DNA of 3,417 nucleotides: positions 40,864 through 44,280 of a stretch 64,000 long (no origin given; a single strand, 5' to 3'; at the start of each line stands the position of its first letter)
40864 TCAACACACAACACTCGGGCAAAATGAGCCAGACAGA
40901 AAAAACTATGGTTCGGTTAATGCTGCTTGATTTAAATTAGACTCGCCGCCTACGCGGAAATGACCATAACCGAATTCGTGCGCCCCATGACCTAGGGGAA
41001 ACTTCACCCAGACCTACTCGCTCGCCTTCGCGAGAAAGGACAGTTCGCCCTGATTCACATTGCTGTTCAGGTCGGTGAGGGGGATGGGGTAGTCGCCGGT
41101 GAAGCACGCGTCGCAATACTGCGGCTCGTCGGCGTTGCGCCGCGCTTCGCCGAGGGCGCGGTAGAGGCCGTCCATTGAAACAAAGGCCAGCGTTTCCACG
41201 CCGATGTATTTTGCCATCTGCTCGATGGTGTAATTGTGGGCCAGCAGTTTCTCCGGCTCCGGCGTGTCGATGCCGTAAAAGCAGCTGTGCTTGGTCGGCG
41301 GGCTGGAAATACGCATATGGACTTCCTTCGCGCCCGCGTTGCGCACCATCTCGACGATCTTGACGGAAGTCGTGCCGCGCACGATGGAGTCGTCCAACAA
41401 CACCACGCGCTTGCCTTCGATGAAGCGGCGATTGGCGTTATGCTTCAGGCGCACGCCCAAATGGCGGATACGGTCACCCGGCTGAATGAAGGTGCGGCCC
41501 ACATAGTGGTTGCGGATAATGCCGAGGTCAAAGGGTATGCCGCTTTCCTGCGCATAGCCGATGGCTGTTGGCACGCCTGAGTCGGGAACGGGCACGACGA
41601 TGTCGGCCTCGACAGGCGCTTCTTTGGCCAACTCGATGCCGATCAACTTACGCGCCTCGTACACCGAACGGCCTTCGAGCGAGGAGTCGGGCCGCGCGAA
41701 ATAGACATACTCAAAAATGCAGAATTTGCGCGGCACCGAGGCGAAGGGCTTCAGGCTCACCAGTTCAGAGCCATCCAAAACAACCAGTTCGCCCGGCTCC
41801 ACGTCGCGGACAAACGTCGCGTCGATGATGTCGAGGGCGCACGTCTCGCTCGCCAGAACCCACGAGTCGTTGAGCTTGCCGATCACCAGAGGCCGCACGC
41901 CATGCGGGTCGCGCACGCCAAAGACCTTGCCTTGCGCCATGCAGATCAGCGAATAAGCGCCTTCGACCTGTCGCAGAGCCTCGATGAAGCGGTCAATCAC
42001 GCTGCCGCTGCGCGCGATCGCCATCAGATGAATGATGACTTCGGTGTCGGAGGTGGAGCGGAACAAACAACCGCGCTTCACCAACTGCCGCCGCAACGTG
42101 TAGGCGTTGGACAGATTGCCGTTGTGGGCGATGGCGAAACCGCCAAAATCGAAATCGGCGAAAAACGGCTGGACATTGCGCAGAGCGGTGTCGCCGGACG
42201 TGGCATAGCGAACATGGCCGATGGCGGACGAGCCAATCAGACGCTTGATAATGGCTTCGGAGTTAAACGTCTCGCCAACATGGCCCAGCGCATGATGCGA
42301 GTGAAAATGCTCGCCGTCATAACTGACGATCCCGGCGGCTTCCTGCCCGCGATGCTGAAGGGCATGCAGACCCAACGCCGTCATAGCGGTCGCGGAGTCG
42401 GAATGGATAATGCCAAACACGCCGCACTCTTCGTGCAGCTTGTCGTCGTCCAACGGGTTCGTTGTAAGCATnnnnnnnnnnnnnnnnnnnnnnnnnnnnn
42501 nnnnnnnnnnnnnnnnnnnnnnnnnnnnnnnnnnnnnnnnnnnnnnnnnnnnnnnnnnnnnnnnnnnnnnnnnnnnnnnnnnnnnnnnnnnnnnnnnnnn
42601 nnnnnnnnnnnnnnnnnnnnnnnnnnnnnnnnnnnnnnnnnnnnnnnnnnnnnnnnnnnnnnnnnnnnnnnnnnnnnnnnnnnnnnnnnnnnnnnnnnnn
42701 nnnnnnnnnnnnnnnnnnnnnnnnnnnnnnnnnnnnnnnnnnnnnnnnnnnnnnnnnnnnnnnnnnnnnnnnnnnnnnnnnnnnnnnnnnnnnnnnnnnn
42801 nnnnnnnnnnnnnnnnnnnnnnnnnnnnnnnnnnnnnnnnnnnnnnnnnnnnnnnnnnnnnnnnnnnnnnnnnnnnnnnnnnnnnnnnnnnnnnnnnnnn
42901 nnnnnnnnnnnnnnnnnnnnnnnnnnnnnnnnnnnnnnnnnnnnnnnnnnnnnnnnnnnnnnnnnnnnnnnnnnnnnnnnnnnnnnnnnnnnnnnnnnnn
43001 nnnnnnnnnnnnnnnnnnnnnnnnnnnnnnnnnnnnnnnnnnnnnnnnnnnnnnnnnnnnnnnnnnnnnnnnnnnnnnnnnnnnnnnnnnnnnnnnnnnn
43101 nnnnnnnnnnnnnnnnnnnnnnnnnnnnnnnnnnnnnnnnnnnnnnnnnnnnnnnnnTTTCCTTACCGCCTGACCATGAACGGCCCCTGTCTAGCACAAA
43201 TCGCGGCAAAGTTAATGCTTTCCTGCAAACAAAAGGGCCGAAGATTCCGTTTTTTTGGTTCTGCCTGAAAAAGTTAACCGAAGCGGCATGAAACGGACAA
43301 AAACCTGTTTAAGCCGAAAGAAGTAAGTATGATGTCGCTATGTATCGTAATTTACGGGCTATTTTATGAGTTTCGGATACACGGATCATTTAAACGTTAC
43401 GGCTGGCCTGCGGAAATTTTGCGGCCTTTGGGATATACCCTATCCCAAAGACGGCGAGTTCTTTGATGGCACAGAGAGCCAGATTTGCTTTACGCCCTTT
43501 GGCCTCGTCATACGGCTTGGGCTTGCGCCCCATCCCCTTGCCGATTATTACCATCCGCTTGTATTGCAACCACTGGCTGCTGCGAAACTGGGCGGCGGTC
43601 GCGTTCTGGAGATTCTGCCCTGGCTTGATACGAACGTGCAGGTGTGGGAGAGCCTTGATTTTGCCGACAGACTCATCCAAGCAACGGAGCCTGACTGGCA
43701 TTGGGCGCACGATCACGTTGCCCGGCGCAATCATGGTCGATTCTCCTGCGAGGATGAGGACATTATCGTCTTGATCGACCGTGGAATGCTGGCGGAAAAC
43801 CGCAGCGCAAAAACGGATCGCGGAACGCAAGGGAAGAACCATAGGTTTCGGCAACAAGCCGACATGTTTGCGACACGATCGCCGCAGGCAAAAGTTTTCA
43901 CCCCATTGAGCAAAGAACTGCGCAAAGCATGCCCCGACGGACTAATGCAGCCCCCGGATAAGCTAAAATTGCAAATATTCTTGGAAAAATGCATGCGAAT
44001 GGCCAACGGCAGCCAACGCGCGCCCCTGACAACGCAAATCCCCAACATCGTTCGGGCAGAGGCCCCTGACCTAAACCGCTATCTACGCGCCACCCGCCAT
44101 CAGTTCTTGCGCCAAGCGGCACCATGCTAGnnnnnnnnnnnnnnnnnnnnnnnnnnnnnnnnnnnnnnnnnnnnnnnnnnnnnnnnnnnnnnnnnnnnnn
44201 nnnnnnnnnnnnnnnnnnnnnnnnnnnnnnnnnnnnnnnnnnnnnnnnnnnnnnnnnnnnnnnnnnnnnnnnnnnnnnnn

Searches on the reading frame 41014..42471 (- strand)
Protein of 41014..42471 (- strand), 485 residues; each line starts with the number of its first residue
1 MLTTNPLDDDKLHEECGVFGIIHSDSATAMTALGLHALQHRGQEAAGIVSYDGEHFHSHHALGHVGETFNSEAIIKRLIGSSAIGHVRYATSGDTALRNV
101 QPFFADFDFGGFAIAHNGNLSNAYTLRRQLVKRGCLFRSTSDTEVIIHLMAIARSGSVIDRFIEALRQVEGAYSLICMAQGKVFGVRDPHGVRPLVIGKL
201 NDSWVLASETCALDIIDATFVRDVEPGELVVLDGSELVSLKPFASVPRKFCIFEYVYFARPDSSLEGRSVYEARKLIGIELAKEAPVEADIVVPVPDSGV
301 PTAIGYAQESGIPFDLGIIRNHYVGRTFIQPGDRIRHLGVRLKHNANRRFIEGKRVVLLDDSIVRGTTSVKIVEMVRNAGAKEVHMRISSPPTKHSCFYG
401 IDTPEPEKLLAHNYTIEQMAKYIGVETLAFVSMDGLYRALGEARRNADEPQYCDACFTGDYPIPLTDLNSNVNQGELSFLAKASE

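Call 38: find_encoding_contigs(protein=window:41014-42471:-, flank=8000, max_places=10)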
Protein window:41014-42471:- (485 aa): 9 contigs read that carry it; 5 places shown.
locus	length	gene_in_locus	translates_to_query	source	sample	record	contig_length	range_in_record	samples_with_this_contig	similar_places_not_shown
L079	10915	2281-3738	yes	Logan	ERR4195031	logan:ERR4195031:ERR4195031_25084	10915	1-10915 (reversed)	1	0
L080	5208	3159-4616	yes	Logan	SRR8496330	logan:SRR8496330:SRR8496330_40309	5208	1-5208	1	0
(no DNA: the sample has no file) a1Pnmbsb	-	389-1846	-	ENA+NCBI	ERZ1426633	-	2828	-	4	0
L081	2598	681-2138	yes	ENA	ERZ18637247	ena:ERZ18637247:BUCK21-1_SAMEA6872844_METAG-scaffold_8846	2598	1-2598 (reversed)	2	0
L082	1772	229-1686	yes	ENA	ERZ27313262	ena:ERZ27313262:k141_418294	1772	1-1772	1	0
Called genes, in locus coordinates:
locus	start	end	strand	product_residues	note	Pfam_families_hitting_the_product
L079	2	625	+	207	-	?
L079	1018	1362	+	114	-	-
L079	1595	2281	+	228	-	PF02674:Colicin_V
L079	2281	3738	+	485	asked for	PF13230:GATase_4 (weak), PF13522:GATase_6, PF13537:GATase_7, PF00156:Pribosyltran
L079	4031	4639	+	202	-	-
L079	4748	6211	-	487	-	PF00071:Ras (faint), PF00350:Dynamin_N (faint), PF01926:MMR_HSR1, PF02421:FeoB_N, PF00009:GTP_EFTU, PF01926:MMR_HSR1, PF02421:FeoB_N, PF14714:KH_dom-like, +4 more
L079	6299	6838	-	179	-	-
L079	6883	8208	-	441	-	PF01011:PQQ (faint), PF13570:Beta-prop_ACSF4, PF13360:PQQ_2, PF25293:Beta-prop_EMC1_N (weak)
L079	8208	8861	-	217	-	PF09976:TPR_21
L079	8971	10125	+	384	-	PF22643:NagA_N, PF01979:Amidohydro_1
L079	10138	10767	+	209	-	PF01810:LysE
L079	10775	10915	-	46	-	?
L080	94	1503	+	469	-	PF18073:Zn_ribbon_LapB, PF13481:AAA_25, PF06745:ATPase (weak), PF07088:GvpD_P-loop (faint), PF13541:ChlI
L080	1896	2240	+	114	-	-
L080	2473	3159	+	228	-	PF02674:Colicin_V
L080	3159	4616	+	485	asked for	PF13230:GATase_4 (weak), PF13522:GATase_6, PF13537:GATase_7, PF00156:Pribosyltran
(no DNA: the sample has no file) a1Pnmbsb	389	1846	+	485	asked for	PF13230:GATase_4 (weak), PF13522:GATase_6, PF13537:GATase_7, PF00156:Pribosyltran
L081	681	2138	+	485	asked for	PF13230:GATase_4 (weak), PF13522:GATase_6, PF13537:GATase_7, PF00156:Pribosyltran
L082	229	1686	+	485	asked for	PF13230:GATase_4 (weak), PF13522:GATase_6, PF13537:GATase_7, PF00156:Pribosyltran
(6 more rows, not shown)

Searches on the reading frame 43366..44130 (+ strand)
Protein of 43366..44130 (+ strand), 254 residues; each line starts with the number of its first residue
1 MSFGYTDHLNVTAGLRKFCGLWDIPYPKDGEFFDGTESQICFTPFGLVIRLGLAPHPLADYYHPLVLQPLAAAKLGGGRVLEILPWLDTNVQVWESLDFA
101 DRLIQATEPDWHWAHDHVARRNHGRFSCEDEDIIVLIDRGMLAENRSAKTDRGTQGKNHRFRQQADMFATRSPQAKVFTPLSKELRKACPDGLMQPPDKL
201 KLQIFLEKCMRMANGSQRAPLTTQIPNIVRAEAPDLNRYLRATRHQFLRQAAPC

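Call 4: search_protein_families(library=pfam, proteins=[window:43366-44130:+], max_evalue=1)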
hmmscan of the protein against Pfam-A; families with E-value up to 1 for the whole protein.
window:43366-44130:+ (254 aa): 0 families

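Call 5: search_protein_families(library=padloc, proteins=[window:43366-44130:+], max_evalue=1)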
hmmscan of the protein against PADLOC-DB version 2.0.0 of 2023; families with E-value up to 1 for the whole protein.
window:43366-44130:+ (254 aa): 0 families

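Call 6: search_protein_families(library=ncbifam, proteins=[window:43366-44130:+], max_evalue=1)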
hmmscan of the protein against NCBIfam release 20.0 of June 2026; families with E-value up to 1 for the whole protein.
window:43366-44130:+ (254 aa): 1 family
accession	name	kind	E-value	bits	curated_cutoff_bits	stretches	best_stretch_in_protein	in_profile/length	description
NF041526.1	Hpa3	subfamily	0.019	14.9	180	1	38-84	23-69/123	Hpa3 family type III secretion system protein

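Call 7: search_protein_families(library=phrogs, proteins=[window:43366-44130:+], max_evalue=1)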
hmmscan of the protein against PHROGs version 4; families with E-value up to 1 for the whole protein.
window:43366-44130:+ (254 aa): 0 families
